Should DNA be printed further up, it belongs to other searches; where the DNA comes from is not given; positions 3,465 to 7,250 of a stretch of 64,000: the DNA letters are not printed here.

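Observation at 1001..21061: Complete class 1 DISARM locus (drmD-drmMI-drmA-drmB-drmC) split by a 6.6-kb accessory insert between drmMI and drmA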

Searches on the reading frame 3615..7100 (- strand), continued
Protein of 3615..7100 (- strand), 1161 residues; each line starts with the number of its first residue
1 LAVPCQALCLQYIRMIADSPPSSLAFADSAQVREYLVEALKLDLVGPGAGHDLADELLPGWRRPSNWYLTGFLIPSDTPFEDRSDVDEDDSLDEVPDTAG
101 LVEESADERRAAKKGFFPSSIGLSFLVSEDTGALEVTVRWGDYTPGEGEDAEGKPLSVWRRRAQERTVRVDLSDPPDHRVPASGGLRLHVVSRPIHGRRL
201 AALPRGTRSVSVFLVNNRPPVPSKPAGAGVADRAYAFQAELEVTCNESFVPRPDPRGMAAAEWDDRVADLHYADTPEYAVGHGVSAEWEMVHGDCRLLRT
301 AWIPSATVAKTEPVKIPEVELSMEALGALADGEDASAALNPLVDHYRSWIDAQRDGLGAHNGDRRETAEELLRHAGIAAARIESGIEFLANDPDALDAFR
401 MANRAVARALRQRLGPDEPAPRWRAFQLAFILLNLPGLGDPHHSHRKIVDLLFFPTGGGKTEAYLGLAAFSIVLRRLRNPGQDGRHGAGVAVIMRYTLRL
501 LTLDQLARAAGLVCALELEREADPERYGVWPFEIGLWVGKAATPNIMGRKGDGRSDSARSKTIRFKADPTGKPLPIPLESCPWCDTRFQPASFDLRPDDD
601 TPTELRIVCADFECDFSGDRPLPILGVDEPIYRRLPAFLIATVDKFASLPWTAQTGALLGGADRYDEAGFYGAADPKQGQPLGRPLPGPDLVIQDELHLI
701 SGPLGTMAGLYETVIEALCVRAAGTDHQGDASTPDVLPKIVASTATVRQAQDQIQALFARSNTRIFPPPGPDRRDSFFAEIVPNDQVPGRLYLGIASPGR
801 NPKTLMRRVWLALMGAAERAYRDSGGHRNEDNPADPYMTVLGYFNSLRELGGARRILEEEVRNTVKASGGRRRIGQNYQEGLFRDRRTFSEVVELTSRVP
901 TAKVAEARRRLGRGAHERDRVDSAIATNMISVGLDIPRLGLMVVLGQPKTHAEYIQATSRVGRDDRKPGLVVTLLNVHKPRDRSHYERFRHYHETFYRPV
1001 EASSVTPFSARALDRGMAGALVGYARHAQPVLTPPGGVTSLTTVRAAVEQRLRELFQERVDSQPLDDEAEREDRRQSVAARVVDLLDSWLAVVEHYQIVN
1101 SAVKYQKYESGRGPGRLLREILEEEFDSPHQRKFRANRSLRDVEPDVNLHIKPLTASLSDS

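Call 23: find_related_loci(query=A1, collection=genome_contigs, flank=10000)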
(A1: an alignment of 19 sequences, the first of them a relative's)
Query A1 (1147 aa) in genome_contigs; peptide patterns used: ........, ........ (x = any residue, [..] = any of these).
600 stretches matched a pattern (row limit reached: there are more); 592 encode a relative of the query (tblastn E <= 1e-3); the best 80 are kept; 80 distinct loci.
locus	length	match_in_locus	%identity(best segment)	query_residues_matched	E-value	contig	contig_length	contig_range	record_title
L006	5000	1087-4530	89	1-1147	0e+0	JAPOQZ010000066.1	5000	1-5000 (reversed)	MAG: bacterium isolate APA_bin_98 c_000000135412, whole genome shotgun sequence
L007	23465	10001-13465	72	1-1143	0e+0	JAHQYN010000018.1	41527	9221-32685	MAG: Acidimicrobiia bacterium isolate 11 NODE_1411_length_41527_cov_11.2236_ID_2821, whole genome shotgun sequence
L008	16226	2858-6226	70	9-1141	0e+0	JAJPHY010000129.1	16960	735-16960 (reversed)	MAG: Actinomycetota bacterium isolate Centralia_MAG_23 k107_1038115, whole genome shotgun sequence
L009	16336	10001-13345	68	15-1143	0e+0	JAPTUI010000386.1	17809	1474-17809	MAG: Pseudomonadota bacterium isolate FAK.bin15 NODE_5171_length_17809_cov_1.409_FK5-1, whole genome shotgun sequence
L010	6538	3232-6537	70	15-1125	0e+0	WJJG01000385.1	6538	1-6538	MAG: Candidatus Eisenbacteria bacterium isolate Bin_233 k141_4440799, whole genome shotgun sequence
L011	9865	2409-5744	70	13-1141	0e+0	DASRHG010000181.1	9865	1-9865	MAG TPA_asm: Candidatus Binatia bacterium isolate SMAG_U10078 k141_1787014, whole genome shotgun sequence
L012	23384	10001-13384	68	1-1138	0e+0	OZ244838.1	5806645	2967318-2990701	MAG: Vicinamibacterales bacterium isolate 9acdbeb3-a231-4dbc-ad07-da4441d3703d genome assembly, chromosome: 1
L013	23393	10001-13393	67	7-1142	0e+0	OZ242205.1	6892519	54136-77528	MAG: Vicinamibacterales bacterium isolate eeb0043e-0032-4cf8-a264-719f6bba5173 genome assembly, chromosome: 1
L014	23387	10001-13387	65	5-1143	0e+0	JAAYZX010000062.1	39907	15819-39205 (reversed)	MAG: Actinomycetota bacterium isolate AS06rmzACSIP_363 351340_AS06, whole genome shotgun sequence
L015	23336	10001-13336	64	15-1141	0e+0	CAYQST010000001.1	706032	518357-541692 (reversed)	MAG TPA_asm: uncultured Chromatiales bacterium isolate SRP220891_co1_495 genome assembly, contig: NODE_4_length_706032_c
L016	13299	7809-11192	66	6-1143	0e+0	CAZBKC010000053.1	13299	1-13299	MAG TPA_asm: uncultured Steroidobacter sp. isolate SRP344714_co2_157 genome assembly, contig: NODE_12182_length_13299_co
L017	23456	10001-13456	63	15-1145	0e+0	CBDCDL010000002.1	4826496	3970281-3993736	MAG: Spirochaetia bacterium isolate 978a6f5d-7542-411a-95a3-dd801879e222 genome assembly, contig: contig_2, whole genome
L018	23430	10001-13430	82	1-1147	0e+0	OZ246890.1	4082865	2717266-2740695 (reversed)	MAG: Acidimicrobiia bacterium isolate cb841b48-16cd-465e-8cff-7e5597cbbcdd genome assembly, chromosome: 1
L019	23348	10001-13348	64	11-1138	0e+0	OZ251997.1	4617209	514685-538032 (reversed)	MAG: Candidatus Multivorans sp. isolate 0020eb3c-7439-4c9e-8c72-55202c0a045f genome assembly, chromosome: 1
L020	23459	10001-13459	63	15-1144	0e+0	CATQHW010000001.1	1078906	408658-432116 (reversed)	MAG: uncultured Spirochaetia bacterium isolate 66362a33-eddf-4579-992a-93dc3fc4ae3b genome assembly, contig: contig_1, w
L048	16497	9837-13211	52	15-1147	0e+0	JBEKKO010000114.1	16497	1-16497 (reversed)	MAG: Bryobacteraceae bacterium isolate SPRUCE 349 SPRUCE_349_114, whole genome shotgun sequence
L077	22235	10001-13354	49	8-1138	0e+0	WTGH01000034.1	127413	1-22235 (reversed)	MAG: Rhodospirillaceae bacterium isolate CO36386bin_9 NODE_91_length_127413_cov_37.868646, whole genome shotgun sequence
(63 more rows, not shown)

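Call 48: search_protein_families(library=padloc, alignment_id=A4, max_evalue=0.00001)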
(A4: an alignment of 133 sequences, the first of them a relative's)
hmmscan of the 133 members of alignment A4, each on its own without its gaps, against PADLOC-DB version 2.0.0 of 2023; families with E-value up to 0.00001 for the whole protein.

A. member 1, L001:5136-6431:+ (432 aa): 0 families

B. families by the number of members that match (of 133 scanned): 377 families (the first 25 are shown)
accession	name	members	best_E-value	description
PDLC04178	HEC-01A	9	5.8e-158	-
PDLC02980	AriA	9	3.3e-32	-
PDLC02979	AriA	9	6.8e-23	-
PDLC03878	NsnB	8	4.9e-48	-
PDLC02981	AriAB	8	7.7e-14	-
PDLC00091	GajA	8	1.9e-13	AAA ATPase domain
PDLC00096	GajA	8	3.4e-13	AAA ATPase domain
PDLC00099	GajA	8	6.1e-12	AAA ATPase domain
PDLC00092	GajA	8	5.2e-11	AAA ATPase domain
PDLC02335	AbiLi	7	6.6e-85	AbiLi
PDLC04180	HEC-01A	7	7.5e-44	-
PDLC04175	HEC-01A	7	3.1e-42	-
PDLC04182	HEC-01A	7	1.3e-41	-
PDLC04177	HEC-01A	7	4.2e-33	-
PDLC04179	HEC-01A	7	1.6e-32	-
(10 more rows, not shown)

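Call 54: search_protein_families(library=padloc, proteins=[L077:8869-9327:+, L077:9340-9867:+, L018:7797-8189:+, L001:5136-6431:+, L001:6588-7316:+, L002:4514-4822:+, L002:4815-5234:+, L002:5647-6609:-, L003:5373-6200:-], max_evalue=0.001)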
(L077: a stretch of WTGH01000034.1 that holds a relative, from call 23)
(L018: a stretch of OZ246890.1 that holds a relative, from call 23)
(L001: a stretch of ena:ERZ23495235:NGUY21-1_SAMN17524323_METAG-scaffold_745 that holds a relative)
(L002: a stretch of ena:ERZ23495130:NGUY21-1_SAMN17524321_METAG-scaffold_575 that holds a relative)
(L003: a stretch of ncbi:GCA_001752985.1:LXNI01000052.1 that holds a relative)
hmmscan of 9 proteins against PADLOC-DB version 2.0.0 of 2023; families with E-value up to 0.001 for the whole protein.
L077:8869-9327:+ (153 aa): 4 families
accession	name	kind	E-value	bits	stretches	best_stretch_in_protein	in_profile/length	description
PDLC04686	PDC-M50A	-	1.3e-44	149.7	1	1-130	1-130/134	-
PDLC04685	PDC-M50A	-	1.6e-33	113.8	1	2-129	3-126/130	-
PDLC04684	PDC-M50A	-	1.8e-18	65.5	1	7-127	17-135/159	-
PDLC04687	PDC-M50A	-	1.4e-14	52.3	1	4-127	12-135/144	-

L077:9340-9867:+ (176 aa): 6 families
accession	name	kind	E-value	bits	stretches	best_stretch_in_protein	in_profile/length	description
PDLC00431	ThsB1|ThsB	-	1.7e-47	159.8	1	1-175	1-161/162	TIR-like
PDLC04688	PDC-M50B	-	3.2e-43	145.8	1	1-173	1-158/162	-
PDLC00433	ThsB1|ThsB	-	1.6e-34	117.3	1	1-172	1-159/164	TIR-like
PDLC00418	ThsB1|ThsB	-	2e-07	29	1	44-100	46-102/155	TIR-like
PDLC00428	ThsB1|ThsB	-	2.1e-05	22.9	1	1-87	1-101/219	TIR-like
PDLC00429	ThsB1|ThsB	-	0.00053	18.1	1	44-105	47-109/167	TIR-like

L018:7797-8189:+ (131 aa): 4 families
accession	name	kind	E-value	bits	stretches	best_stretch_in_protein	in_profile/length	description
PDLC04686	PDC-M50A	-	1.4e-45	152.9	1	1-129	1-130/134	-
PDLC04685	PDC-M50A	-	2.6e-35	119.5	1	2-128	3-126/130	-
PDLC04687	PDC-M50A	-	6.1e-21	72.9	1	4-126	12-135/144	-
PDLC04684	PDC-M50A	-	1.7e-18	65.6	1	6-124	16-133/159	-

L001:5136-6431:+ (432 aa): 0 families

L001:6588-7316:+ (243 aa): 0 families

L002:4514-4822:+ (103 aa): 0 families

L002:4815-5234:+ (140 aa): 0 families

L002:5647-6609:- (321 aa): 0 families

L003:5373-6200:- (276 aa): 3 families
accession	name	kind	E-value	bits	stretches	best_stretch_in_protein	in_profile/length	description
PDLC03987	PD-Lambda-3_B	-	8.6e-70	233.1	1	8-271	5-264/270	-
PDLC03988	PD-Lambda-3_B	-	7.6e-51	170.6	1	8-225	5-218/222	-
PDLC02412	Aga_HEPN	-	1.9e-08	31.7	1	157-270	263-379/382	Class II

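Call 55: list_cluster_members(proteins=[P0001])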
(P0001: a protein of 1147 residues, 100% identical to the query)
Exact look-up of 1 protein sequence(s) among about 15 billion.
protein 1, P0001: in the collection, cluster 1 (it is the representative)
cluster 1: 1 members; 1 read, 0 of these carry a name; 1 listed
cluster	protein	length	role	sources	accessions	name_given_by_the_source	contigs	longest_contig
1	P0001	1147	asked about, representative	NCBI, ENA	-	-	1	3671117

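Call 64: search_protein_families(library=ncbifam, proteins=[window:3615-7058:-], max_evalue=0.001)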
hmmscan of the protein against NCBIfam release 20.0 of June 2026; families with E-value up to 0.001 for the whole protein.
window:3615-7058:- (1147 aa): 3 families
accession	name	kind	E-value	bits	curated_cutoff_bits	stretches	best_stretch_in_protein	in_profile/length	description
NF038325.1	DISARM_DrmAS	equivalog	0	1117.2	950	1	18-1136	1-1164/1165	DISARM system helicase DrmA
NF038326.1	DISARM_DrmAL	exception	3.8e-191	637.6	999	3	607-1135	805-1327/1329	DISARM system helicase DrmA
TIGR03817.1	DECH_helic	hypoth_equivalog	2.6e-06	26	874.1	1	889-994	313-412/742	helicase/secretion neighborhood putative DEAH-box helicase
